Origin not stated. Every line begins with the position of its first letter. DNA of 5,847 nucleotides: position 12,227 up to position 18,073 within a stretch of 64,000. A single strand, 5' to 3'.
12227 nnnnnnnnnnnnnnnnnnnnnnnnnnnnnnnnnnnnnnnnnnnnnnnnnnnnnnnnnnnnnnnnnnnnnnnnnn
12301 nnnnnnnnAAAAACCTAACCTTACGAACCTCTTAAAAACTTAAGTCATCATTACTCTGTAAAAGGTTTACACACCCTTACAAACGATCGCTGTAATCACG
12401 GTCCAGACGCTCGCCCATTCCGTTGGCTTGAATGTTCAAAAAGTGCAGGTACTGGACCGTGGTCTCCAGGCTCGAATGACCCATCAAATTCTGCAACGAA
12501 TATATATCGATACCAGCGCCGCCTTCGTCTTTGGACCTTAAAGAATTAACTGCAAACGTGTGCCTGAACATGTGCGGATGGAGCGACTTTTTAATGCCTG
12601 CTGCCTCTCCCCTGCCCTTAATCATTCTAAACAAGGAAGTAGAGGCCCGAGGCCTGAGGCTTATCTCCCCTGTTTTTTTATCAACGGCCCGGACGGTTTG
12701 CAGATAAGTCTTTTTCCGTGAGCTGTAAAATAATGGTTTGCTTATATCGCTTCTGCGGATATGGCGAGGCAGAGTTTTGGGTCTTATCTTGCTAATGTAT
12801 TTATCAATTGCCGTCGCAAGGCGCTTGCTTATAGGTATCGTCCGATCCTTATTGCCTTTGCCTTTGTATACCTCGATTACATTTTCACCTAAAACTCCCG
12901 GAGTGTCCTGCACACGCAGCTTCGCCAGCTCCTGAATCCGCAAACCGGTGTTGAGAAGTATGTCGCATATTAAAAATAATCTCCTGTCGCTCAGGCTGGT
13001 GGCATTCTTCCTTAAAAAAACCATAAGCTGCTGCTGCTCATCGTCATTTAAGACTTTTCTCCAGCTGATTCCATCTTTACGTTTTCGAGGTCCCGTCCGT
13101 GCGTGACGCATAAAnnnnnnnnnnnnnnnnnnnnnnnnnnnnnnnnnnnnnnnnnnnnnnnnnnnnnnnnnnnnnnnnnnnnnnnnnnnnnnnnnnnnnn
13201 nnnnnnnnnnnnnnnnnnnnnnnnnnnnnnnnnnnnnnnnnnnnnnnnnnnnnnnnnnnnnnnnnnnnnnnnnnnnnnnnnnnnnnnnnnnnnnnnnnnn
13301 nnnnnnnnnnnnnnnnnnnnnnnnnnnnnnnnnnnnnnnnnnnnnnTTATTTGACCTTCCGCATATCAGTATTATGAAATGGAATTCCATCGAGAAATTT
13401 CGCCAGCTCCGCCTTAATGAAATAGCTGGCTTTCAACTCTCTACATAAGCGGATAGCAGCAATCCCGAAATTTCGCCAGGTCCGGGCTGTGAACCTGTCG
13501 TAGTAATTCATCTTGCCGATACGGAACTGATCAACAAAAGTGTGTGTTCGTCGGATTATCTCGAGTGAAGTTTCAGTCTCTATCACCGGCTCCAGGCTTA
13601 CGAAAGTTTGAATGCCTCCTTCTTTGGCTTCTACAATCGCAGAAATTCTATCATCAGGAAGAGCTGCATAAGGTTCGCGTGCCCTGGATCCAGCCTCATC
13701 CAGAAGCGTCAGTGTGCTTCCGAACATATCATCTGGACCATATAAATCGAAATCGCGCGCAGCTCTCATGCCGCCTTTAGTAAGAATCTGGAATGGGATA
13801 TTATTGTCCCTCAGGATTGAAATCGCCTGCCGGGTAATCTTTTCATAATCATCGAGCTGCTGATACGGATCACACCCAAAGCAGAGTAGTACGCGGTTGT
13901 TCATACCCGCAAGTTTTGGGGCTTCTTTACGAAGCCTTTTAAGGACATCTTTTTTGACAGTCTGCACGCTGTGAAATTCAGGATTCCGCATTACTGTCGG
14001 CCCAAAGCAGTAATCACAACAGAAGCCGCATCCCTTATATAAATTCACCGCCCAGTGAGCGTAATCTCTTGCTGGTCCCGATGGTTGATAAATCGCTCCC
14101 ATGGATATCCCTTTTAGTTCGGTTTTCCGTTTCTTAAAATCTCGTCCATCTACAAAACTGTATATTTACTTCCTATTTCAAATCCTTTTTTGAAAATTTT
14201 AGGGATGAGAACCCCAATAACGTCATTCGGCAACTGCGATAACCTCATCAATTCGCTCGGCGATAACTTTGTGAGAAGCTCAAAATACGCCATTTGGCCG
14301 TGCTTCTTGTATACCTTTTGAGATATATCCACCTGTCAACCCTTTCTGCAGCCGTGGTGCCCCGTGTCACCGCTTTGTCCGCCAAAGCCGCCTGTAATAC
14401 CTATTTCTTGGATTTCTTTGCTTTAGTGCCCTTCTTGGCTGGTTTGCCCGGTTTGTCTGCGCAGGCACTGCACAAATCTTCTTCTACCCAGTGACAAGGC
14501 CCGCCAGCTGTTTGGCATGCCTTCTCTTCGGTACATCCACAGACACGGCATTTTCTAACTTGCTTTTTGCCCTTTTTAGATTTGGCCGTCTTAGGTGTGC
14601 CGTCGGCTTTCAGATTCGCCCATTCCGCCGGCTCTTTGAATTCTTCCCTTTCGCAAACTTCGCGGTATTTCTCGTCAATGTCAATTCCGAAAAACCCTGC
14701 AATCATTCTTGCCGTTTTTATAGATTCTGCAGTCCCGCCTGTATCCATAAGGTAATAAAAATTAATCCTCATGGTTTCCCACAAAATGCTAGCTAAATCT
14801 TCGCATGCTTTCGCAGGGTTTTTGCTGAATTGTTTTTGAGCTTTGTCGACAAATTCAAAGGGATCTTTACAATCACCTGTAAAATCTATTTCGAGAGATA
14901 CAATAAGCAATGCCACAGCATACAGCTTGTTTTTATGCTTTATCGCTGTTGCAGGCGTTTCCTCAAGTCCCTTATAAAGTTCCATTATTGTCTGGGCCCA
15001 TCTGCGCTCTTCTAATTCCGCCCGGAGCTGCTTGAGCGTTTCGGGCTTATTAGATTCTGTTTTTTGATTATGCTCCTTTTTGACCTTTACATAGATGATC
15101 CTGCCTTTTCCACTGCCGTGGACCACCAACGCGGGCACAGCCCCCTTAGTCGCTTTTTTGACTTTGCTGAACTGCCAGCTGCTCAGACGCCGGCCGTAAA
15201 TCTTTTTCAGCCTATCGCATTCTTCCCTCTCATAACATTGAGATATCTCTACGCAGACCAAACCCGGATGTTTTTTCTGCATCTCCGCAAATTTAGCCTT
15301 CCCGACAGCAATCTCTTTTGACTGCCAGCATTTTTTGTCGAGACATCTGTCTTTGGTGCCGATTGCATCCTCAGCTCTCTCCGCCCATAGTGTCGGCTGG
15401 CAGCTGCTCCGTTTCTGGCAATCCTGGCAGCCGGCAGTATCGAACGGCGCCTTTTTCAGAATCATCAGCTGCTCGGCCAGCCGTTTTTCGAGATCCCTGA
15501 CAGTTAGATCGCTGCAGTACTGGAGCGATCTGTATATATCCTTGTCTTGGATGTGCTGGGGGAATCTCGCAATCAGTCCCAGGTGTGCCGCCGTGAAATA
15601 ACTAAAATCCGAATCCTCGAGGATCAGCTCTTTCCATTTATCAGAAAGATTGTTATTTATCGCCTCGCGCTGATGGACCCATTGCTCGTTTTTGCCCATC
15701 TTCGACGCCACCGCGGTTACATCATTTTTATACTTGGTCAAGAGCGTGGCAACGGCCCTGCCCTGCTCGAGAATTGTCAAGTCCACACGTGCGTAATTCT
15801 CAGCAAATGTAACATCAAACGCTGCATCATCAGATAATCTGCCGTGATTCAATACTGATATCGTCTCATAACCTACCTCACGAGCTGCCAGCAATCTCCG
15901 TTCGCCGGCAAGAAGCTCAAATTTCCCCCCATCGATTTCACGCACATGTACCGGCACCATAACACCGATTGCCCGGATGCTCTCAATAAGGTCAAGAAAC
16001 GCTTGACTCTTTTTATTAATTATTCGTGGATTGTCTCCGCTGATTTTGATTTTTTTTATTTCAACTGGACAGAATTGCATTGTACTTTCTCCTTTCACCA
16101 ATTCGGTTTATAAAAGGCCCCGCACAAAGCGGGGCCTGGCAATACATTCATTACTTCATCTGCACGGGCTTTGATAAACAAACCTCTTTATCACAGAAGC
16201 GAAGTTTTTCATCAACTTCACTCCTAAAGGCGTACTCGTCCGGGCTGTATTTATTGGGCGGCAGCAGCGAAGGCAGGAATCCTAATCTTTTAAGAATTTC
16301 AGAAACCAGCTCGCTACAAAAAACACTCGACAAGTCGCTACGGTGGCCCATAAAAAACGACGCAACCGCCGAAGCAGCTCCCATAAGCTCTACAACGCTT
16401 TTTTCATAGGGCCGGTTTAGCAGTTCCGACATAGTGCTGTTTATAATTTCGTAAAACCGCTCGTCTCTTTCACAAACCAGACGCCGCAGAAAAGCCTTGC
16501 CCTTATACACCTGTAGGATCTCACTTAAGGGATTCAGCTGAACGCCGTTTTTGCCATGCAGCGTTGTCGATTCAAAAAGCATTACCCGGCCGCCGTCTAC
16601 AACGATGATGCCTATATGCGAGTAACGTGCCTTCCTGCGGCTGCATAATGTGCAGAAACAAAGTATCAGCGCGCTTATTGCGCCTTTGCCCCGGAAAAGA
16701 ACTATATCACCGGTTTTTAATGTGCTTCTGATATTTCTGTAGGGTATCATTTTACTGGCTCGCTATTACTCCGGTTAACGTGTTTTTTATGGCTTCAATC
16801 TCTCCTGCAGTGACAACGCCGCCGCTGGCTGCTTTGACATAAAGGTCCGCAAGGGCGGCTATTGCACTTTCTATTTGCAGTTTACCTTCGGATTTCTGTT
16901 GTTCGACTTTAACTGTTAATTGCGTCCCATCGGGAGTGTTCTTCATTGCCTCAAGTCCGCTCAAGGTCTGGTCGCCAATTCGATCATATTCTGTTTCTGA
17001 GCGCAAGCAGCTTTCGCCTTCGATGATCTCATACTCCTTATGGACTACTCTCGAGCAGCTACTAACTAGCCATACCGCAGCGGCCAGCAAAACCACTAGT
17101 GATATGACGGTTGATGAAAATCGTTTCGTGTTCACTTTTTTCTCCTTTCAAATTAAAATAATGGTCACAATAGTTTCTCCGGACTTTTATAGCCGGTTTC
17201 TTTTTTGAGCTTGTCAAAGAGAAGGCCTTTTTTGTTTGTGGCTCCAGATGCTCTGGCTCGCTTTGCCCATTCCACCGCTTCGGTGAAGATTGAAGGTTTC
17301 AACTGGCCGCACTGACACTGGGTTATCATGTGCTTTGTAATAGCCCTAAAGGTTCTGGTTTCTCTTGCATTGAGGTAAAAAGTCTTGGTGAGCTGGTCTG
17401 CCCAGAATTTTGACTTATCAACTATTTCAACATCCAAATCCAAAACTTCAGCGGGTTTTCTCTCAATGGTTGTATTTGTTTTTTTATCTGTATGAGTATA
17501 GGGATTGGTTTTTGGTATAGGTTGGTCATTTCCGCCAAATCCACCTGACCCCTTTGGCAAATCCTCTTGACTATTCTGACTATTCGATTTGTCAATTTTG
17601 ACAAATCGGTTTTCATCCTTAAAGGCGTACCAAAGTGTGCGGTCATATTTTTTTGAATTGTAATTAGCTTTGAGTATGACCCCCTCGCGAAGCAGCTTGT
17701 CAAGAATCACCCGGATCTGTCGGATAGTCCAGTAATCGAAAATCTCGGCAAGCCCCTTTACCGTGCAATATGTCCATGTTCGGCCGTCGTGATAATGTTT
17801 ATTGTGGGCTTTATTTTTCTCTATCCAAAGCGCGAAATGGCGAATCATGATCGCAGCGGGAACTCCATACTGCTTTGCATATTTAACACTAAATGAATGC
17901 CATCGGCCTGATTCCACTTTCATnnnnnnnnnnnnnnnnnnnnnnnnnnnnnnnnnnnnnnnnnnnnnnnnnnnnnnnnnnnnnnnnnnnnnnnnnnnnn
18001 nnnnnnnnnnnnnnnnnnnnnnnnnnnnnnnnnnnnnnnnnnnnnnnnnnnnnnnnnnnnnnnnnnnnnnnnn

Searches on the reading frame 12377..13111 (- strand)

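Call 50: search_protein_families(library=pfam, proteins=[window:12377-13111:-], max_evalue=0.001)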
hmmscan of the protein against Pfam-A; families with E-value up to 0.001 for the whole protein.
window:12377-13111:- (244 aa): 1 family
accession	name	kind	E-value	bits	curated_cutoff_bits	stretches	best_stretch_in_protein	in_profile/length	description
PF00589.27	Phage_integrase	-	1.8e-28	99.9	27.1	1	20-223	2-167/172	Phage integrase family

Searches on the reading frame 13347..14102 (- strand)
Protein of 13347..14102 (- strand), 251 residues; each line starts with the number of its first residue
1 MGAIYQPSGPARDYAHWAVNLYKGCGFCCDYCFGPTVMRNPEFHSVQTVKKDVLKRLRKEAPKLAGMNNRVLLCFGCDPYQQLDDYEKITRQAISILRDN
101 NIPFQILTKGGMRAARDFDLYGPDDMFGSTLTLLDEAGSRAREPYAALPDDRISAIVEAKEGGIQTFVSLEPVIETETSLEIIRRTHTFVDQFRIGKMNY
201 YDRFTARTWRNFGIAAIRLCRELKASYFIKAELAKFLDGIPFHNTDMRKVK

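Call 50: search_protein_families(library=pfam, proteins=[window:13347-14102:-], max_evalue=0.001)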
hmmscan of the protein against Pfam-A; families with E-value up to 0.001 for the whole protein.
window:13347-14102:- (251 aa): 1 family
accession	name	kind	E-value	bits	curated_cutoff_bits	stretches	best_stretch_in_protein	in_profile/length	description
PF04055.27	Radical_SAM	-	2.1e-07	31.7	29.5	1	19-178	1-155/166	Radical SAM superfamily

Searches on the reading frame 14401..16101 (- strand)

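Call 50: search_protein_families(library=pfam, proteins=[window:14401-16101:-], max_evalue=0.001)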
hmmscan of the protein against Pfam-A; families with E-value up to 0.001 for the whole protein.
window:14401-16101:- (566 aa): 1 family
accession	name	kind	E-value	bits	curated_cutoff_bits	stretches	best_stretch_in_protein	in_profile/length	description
PF02195.25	ParB_N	-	2.8e-12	46.9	26.3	1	13-102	6-93/95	ParB N-terminal domain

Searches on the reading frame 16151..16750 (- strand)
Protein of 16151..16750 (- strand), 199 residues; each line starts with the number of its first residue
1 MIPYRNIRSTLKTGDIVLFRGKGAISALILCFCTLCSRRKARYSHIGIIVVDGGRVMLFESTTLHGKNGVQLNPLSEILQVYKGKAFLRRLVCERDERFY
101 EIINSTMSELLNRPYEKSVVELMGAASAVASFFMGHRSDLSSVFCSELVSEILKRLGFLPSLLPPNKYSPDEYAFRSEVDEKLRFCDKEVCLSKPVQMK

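Call 50: search_protein_families(library=pfam, proteins=[window:16151-16750:-], max_evalue=0.001)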
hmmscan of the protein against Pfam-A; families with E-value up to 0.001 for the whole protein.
window:16151-16750:- (199 aa): 1 family
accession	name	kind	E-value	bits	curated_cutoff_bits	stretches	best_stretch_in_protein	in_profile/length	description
PF05708.18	Peptidase_C92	-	4.9e-06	27.1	27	1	11-155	2-120/166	Permuted papain-like amidase enzyme, YaeF/YiiX, C92 family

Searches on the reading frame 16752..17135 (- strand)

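Call 64: search_protein_families(library=phrogs, proteins=[window:16752-17135:-], max_evalue=0.01)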
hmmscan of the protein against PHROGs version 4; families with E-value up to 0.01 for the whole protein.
window:16752-17135:- (127 aa): 1 family
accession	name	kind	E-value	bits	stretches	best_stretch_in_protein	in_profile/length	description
phrog_3428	-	lysis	0.0082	17.4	0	3-33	29-59/108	holin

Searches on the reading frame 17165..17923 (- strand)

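Call 50: search_protein_families(library=pfam, proteins=[window:17165-17923:-], max_evalue=0.001)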
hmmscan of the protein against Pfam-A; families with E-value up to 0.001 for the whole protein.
window:17165-17923:- (252 aa): 0 families

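Call 64: search_protein_families(library=phrogs, proteins=[window:17165-17923:-], max_evalue=0.01)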
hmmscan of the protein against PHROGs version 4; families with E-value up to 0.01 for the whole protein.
window:17165-17923:- (252 aa): 4 families
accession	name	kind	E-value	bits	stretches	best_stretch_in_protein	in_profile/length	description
phrog_11233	-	DNA, RNA and nucleotide metabolism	3.5e-33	116.3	1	9-126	4-120/297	replication initiation protein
phrog_6493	-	DNA, RNA and nucleotide metabolism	1.6e-15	58.2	1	15-179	18-175/261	DnaD-like helicase loader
phrog_428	-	DNA, RNA and nucleotide metabolism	1.9e-07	31.6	1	25-154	114-220/455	replication initiation protein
phrog_270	-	DNA, RNA and nucleotide metabolism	1.3e-05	25.8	1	43-197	63-204/383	replication initiation protein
